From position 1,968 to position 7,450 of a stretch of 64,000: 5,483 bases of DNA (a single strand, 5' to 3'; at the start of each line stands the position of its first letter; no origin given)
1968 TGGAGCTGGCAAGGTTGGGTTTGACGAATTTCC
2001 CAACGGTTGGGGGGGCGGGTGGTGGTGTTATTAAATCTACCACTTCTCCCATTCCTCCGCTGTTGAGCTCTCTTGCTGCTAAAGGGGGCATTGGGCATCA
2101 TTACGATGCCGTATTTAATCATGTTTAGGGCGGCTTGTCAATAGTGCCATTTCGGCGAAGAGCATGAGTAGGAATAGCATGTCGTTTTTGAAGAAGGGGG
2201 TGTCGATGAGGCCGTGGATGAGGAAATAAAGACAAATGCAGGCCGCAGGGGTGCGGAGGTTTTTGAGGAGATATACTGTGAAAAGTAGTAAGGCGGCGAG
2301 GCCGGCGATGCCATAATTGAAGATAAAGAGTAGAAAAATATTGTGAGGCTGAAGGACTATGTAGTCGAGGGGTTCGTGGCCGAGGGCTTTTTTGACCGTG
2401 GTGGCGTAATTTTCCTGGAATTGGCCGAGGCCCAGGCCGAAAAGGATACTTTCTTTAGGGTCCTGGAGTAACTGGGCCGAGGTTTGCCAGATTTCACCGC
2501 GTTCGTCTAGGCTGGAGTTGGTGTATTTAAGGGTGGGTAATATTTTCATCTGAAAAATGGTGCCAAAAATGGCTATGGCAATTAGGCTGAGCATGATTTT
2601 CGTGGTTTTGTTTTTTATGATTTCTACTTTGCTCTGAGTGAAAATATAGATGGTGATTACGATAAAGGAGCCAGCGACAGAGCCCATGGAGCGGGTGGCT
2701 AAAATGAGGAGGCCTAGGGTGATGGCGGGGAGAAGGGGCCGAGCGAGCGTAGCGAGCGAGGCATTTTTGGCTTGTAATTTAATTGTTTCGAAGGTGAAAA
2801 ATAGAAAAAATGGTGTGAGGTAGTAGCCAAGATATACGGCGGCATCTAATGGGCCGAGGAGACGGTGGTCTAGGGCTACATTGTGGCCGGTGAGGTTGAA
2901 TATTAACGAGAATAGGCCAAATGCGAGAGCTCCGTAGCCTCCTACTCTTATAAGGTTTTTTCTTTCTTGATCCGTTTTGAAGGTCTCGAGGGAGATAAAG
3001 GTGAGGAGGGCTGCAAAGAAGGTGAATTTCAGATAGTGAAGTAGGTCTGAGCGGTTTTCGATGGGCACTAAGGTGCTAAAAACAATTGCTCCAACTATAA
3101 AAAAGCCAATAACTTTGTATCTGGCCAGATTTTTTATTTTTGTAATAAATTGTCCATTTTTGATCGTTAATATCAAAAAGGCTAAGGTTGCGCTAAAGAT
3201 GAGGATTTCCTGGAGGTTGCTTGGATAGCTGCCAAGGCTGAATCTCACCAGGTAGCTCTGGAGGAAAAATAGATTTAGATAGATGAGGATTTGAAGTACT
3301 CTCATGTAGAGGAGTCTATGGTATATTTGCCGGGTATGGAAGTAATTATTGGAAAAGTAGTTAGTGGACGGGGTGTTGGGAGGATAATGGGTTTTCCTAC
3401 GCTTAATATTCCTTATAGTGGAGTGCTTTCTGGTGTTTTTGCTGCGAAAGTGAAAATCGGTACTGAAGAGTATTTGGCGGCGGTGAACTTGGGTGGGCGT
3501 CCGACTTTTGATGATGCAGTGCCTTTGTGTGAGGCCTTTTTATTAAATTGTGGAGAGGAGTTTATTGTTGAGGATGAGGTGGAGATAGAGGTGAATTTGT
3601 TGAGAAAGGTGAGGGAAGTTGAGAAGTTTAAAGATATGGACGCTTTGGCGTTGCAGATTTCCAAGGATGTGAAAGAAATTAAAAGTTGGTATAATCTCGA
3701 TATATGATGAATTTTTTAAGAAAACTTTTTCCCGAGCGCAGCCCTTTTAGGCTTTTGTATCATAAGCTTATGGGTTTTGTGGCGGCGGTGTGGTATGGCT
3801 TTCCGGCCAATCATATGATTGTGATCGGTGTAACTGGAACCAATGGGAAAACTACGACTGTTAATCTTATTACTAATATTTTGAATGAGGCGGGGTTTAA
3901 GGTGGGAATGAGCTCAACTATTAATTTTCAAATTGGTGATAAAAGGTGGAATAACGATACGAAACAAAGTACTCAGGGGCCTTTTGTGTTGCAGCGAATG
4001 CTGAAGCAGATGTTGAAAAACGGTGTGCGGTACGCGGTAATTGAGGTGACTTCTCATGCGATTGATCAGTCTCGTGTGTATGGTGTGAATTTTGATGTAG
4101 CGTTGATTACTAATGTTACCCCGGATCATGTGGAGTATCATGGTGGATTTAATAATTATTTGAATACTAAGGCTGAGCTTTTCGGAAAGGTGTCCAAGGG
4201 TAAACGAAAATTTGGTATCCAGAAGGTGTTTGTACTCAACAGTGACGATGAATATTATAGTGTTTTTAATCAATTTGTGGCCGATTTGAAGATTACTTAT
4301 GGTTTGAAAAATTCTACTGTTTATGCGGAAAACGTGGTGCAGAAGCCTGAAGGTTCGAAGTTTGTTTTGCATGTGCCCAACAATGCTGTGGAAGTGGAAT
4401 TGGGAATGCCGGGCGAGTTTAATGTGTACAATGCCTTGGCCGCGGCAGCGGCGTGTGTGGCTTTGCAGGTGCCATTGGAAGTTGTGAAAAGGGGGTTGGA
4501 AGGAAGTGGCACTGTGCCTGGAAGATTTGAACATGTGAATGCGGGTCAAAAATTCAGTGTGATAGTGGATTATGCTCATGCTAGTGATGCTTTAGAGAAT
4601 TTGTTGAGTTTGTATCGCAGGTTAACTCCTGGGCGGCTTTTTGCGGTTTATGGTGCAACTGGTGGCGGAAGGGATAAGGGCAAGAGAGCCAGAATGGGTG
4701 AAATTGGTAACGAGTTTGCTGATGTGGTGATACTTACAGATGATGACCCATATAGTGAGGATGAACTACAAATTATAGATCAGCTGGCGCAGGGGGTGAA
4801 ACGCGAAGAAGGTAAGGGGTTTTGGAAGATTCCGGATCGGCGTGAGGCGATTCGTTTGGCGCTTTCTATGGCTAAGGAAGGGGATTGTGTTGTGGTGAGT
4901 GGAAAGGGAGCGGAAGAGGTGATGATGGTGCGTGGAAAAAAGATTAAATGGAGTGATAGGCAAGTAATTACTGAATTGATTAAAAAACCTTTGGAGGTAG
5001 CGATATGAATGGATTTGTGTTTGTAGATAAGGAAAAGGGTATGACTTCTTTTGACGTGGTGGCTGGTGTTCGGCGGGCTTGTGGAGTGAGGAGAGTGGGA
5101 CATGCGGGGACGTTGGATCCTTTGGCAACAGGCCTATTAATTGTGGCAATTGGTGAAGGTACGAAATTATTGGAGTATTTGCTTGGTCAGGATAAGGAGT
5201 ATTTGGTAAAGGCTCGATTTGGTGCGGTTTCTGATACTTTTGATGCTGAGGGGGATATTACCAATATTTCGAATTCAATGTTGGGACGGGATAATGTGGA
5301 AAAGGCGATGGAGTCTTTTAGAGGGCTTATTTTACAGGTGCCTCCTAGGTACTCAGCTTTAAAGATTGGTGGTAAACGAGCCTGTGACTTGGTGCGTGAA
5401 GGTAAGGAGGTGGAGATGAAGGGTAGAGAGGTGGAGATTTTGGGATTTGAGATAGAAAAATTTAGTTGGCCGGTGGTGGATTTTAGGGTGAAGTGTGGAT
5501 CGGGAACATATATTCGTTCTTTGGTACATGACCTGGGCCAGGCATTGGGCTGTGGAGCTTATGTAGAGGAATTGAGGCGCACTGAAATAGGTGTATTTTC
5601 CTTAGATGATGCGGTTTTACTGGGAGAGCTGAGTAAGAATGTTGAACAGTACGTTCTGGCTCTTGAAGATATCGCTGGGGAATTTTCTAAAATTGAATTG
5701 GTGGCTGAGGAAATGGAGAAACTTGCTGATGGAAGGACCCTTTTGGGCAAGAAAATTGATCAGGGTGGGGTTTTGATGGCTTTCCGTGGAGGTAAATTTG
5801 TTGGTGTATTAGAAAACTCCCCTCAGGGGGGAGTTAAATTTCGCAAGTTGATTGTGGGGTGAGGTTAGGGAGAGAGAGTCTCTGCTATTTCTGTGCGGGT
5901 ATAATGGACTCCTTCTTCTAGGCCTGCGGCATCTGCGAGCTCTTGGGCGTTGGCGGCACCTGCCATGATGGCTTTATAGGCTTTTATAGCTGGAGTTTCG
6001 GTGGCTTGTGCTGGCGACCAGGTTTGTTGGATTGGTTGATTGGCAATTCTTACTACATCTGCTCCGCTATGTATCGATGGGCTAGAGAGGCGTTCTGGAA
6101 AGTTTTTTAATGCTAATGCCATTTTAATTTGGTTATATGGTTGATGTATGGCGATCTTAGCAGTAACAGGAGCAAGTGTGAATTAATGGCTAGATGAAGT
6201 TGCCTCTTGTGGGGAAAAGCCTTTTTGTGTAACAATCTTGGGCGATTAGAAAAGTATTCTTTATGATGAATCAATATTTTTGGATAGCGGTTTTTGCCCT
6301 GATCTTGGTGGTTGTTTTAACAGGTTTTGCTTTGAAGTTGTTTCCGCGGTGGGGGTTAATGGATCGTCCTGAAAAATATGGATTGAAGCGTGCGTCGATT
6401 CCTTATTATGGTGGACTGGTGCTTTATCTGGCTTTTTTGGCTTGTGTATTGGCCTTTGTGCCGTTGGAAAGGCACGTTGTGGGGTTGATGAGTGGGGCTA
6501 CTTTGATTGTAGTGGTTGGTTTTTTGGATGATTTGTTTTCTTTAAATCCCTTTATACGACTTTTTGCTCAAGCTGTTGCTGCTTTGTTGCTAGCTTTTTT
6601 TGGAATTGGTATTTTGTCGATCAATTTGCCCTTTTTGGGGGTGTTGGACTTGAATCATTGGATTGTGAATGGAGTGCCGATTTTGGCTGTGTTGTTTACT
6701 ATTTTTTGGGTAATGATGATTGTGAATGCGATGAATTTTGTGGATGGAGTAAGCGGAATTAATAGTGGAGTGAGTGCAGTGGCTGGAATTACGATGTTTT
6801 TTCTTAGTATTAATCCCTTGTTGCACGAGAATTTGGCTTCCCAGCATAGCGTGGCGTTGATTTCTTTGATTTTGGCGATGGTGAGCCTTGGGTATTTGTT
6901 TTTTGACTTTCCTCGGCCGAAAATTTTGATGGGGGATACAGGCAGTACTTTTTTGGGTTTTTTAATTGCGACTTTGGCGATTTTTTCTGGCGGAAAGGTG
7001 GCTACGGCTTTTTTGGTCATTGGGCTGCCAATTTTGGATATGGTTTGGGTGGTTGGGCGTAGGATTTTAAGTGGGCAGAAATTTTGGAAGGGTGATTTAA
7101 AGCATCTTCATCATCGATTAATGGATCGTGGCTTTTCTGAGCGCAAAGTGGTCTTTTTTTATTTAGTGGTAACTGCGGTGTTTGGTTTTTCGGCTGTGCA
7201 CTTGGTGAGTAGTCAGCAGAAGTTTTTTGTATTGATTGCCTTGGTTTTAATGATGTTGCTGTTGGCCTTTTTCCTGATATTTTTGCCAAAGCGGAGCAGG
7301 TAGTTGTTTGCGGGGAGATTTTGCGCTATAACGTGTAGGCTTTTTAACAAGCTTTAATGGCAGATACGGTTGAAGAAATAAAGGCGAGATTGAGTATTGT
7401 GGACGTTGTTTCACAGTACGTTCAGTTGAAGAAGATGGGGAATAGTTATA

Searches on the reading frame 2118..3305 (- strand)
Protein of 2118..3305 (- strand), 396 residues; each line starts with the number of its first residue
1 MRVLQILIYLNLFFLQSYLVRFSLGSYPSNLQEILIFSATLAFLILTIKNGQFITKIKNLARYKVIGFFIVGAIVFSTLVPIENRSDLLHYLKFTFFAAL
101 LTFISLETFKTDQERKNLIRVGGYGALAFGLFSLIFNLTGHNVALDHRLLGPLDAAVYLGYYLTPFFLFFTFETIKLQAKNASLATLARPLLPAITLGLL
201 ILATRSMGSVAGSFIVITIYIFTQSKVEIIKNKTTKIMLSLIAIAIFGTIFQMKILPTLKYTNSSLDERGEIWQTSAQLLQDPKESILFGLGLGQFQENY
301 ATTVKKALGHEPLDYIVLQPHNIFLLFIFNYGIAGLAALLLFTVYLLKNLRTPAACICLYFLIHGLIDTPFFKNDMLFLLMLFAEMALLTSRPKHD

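Call 96: search_protein_families(library=pfam, proteins=[window:2118-3305:-], max_evalue=0.0001)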
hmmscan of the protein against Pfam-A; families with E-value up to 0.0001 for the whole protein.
window:2118-3305:- (396 aa): 1 family
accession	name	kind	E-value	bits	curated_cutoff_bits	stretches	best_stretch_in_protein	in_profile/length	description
PF04932.20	Wzy_C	-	3.4e-10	40.3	31.7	1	194-340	3-149/149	O-Antigen ligase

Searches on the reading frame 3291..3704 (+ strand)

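Call 96: search_protein_families(library=pfam, proteins=[window:3291-3704:+], max_evalue=0.0001)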
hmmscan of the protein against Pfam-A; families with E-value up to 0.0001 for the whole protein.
window:3291-3704:+ (138 aa): 1 family
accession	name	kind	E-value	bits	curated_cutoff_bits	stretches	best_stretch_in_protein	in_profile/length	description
PF01687.23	Flavokinase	-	2e-24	86.6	19.6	1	19-133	7-123/124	Riboflavin kinase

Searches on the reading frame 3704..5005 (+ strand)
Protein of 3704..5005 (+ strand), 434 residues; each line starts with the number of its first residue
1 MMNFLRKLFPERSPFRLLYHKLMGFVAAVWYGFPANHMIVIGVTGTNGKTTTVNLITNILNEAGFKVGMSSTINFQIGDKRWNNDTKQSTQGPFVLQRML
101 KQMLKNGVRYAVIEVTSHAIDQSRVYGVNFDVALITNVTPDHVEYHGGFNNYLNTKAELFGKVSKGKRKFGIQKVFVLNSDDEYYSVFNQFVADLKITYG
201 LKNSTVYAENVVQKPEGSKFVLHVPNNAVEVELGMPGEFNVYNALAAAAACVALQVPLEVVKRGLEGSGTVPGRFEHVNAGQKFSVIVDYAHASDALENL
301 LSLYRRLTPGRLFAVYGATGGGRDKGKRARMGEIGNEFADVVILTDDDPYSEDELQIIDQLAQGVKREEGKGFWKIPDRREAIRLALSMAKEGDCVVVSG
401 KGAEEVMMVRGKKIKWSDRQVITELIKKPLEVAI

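Call 96: search_protein_families(library=pfam, proteins=[window:3704-5005:+], max_evalue=0.0001)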
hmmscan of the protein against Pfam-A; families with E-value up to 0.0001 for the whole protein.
window:3704-5005:+ (434 aa): 2 families
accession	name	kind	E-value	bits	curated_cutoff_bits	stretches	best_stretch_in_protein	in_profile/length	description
PF08245.18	Mur_ligase_M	-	3.1e-53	181.1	24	1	43-251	1-200/200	Mur ligase middle domain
PF02875.26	Mur_ligase_C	-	2e-28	100.2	28.4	1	273-402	1-127/127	Mur ligase, glutamate ligase domain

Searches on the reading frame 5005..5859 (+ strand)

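Call 96: search_protein_families(library=pfam, proteins=[window:5005-5859:+], max_evalue=0.0001)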
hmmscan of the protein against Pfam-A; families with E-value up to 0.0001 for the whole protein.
window:5005-5859:+ (285 aa): 2 families
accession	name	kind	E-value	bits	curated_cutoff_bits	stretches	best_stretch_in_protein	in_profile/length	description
PF01509.24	TruB_N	-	1.6e-50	171.8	27.3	1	23-170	1-149/149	TruB family pseudouridylate synthase (N terminal domain)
PF16198.10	TruB_C_2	-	9.7e-13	48.5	29.3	1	171-214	1-44/66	tRNA pseudouridylate synthase B C-terminal domain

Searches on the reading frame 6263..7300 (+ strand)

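Call 96: search_protein_families(library=pfam, proteins=[window:6263-7300:+], max_evalue=0.0001)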
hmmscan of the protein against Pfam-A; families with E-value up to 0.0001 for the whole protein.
window:6263-7300:+ (346 aa): 1 family
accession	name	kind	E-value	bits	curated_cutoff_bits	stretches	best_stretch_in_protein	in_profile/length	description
PF00953.26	Glycos_transf_4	-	6e-33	114.5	27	1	74-242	3-159/160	Glycosyl transferase family 4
